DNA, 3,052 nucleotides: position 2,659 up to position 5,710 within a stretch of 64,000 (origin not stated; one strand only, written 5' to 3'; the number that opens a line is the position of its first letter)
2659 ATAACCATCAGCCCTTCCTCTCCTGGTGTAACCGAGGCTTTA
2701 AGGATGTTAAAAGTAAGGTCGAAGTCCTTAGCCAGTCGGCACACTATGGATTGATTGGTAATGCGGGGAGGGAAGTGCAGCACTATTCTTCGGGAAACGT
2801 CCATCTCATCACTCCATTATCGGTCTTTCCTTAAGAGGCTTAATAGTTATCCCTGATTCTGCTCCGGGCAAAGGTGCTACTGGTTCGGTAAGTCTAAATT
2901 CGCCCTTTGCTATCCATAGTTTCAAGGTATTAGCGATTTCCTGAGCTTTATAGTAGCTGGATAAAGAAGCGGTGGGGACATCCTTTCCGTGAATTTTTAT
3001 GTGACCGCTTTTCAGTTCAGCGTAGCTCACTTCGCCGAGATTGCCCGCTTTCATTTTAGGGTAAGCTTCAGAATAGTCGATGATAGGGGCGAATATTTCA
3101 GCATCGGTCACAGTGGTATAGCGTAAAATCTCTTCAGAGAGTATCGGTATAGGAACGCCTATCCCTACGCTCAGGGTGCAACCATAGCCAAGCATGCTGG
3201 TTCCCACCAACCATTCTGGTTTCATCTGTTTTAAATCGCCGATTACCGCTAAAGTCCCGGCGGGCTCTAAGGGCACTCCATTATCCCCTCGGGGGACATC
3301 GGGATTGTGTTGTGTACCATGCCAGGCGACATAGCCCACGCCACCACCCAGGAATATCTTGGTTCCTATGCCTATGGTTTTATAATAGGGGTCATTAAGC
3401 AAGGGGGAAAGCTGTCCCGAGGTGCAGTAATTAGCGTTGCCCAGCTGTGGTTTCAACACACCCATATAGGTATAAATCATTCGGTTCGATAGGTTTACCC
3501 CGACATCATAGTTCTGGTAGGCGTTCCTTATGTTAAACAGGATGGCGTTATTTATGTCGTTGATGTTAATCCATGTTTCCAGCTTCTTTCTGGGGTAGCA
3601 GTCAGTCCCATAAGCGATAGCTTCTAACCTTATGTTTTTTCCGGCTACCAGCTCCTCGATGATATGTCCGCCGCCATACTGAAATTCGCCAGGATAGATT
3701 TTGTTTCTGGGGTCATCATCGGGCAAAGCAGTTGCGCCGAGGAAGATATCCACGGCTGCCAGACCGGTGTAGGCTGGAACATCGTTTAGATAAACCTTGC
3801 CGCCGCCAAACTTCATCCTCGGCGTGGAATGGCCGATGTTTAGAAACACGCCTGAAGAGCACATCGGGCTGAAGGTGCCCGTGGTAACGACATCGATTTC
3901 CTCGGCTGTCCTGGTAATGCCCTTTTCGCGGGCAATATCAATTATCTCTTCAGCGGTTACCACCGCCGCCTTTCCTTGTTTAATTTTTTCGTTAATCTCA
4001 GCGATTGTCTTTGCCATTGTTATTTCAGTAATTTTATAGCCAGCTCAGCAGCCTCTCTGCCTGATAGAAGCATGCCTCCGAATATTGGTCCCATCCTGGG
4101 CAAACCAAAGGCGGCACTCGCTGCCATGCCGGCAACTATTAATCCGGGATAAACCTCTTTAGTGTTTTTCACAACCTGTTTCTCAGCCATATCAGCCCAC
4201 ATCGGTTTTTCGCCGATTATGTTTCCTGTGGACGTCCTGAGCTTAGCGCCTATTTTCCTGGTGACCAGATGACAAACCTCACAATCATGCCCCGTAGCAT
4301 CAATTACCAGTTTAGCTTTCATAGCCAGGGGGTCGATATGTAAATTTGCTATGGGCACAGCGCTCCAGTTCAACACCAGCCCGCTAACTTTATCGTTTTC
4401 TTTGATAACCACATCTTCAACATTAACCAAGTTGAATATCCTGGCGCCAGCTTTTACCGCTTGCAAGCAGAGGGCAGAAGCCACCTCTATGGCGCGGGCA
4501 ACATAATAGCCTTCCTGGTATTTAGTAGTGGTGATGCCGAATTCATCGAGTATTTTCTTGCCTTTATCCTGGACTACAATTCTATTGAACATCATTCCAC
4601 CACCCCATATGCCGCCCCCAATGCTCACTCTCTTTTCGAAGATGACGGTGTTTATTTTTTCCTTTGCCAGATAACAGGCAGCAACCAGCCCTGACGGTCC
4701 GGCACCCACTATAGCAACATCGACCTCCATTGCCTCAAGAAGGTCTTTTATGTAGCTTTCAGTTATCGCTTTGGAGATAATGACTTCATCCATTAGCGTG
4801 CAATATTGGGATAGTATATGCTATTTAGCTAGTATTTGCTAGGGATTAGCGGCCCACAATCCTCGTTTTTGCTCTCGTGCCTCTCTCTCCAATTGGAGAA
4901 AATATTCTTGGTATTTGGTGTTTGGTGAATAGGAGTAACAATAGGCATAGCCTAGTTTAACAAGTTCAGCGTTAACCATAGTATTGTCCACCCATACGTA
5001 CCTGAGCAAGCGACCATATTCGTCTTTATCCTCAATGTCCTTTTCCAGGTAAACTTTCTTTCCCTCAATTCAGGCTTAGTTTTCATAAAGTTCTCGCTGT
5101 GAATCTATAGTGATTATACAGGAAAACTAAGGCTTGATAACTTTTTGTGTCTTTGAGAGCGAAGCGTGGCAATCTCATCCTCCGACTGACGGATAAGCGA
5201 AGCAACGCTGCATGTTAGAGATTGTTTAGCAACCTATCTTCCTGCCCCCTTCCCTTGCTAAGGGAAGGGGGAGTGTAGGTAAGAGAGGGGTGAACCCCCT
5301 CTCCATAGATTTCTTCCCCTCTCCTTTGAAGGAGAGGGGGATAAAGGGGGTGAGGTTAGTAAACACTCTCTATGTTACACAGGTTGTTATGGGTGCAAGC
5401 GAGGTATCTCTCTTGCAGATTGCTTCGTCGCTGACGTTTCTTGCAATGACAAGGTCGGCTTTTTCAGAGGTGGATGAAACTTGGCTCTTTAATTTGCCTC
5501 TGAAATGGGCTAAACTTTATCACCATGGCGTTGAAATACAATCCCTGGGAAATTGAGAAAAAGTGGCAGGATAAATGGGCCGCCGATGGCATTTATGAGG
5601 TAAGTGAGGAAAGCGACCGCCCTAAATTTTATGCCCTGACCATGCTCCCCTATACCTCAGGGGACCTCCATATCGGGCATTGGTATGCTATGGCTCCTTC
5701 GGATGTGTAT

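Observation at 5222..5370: Novel ~150-bp triple-hairpin intergenic repeat, two copies in same orientation upstream of leuS and recJ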

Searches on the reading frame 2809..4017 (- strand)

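Call 37: search_protein_families(library=ncbifam, proteins=[window:2809-4017:-])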
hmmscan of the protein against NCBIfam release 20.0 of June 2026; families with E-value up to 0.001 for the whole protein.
window:2809-4017:- (402 aa): 1 family
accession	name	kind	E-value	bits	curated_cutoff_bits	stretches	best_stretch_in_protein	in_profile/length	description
TIGR03287.1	methan_mark_16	hypoth_equivalog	6.1e-36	123.7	363.95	1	19-319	1-279/391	methanogenesis marker 16 metalloprotein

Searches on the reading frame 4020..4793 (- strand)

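Call 37: search_protein_families(library=ncbifam, proteins=[window:4020-4793:-])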
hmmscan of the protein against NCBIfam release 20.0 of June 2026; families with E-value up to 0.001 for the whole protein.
window:4020-4793:- (257 aa): 69 families (the best 25 are shown)
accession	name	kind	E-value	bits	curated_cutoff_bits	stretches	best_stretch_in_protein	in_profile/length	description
TIGR00292.1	TIGR00292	equivalog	7.2e-98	326.9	148.3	1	4-257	2-254/254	sulfide-dependent adenosine diphosphate thiazole synthase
TIGR02032.1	GG-red-SF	subfamily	2.1e-07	30.9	158.8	1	25-173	2-151/297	geranylgeranyl reductase family protein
NF041160.1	DGGPL_Thplmales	equivalog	3.3e-07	29.6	780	1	23-66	3-46/396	digeranylgeranylglycerophospholipid reductase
TIGR01318.1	gltD_gamma_fam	subfamily_domain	1.1e-06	27.5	482.95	1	4-89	120-208/467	glutamate synthase, small subunit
TIGR01292.1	TRX_reduct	equivalog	1.2e-06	27.5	343.45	1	25-60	2-36/300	thioredoxin-disulfide reductase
NF033460.1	glycerol3P_ox_II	equivalog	1.6e-06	27.5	460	0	76-190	115-227/361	type 2 glycerol-3-phosphate oxidase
NF009408.0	PRK12769.1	equivalog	2.8e-06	25.7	1003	1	5-66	307-370/659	formate-dependent uric acid utilization protein AegA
NF005560.0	PRK07233.1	equivalog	3.9e-06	25.9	252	1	25-60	2-37/435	hypothetical protein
TIGR00562.1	proto_IX_ox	equivalog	4.2e-06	25.6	97.85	1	25-89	4-59/470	protoporphyrinogen oxidase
NF009454.0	PRK12814.1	equivalog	4.5e-06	25.3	916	1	10-62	180-232/657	putative NADPH-dependent glutamate synthase small subunit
NF041080.1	DGGGPL_reductase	equivalog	4.6e-06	25.8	580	0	92-171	86-157/447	digeranylgeranylglycerophospholipid reductase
NF041891.1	hdrA_Methbact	equivalog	5.4e-06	24.9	1300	1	7-70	117-180/762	ferredoxin:CoB-CoM heterodisulfide reductase subunit HdrA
NF053717.1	VnlPnlRedVprA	equivalog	5.8e-06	25.4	600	0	23-73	6-58/481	vinyl phenol reductase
NF009409.0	PRK12770.1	subfamily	6.3e-06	25.5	343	1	21-72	16-66/360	putative glutamate synthase subunit beta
NF004829.0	PRK06183.1-3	subfamily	6.8e-06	25.1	390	1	21-55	6-40/520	bifunctional 3-(3-hydroxy-phenyl)propionate/3-hydroxycinnamic acid hydroxylase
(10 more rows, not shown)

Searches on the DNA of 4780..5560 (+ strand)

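Call 10: search_dna_similar(query=window:5215-5375:+, collection=plasmids, mode=distant, max_evalue=0.001, max_rows=40)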
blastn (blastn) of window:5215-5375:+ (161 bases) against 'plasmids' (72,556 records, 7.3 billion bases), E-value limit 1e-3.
No match.
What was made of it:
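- Tried and rejected: A blastn search with copy A found no match (call 10).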

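Call 41: search_rna_families(source=window, start=4780, end=5560, threshold=evalue, max_evalue=1)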
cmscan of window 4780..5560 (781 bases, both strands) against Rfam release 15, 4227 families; matches with E-value up to 1: 8.
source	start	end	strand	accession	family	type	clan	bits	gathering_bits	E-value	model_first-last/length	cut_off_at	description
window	5243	5343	+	RF03329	mir-4743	Gene; miRNA;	-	21.6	72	0.076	1-101/101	no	mir-4743 microRNA precursor family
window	5243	5270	-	RF02795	Pab91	Gene; snRNA; snoRNA; HACA-box;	-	20.6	71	0.38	1-57/57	no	Pab91 RNA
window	5261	5325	+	RF03261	mir-1759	Gene; miRNA;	-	20.2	58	0.51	1-75/75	no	mir-1759 microRNA precursor family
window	5293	5357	+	RF04240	mir-4716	Gene; miRNA;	-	18.9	76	0.52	1-84/84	no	mir-4716 microRNA precursor family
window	5294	5355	-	RF01015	mir-885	Gene; miRNA;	-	18.8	66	0.5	1-74/74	no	mir-885 microRNA precursor family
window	5309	5346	+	RF03849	MIR1219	Gene; miRNA;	-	18.8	79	0.62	1-82/82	no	MIR1219 microRNA precursor family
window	5293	5367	+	RF00564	SCARNA11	Gene; snRNA; snoRNA; scaRNA;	-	18.3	37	0.5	1-140/140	no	Small Cajal body specific RNA 11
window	4834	4910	-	RF02219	ZNRD1-AS1_2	Gene; lncRNA;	-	15.9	60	0.31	1-76/76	no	ZNRD1 antisense RNA 1 conserved region 2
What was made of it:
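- On Any Rfam RNA family: With permissive thresholds the only matches are chance ones to eukaryotic miRNA or snoRNA models, with E between 0.08 and 0.6 (call 41).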
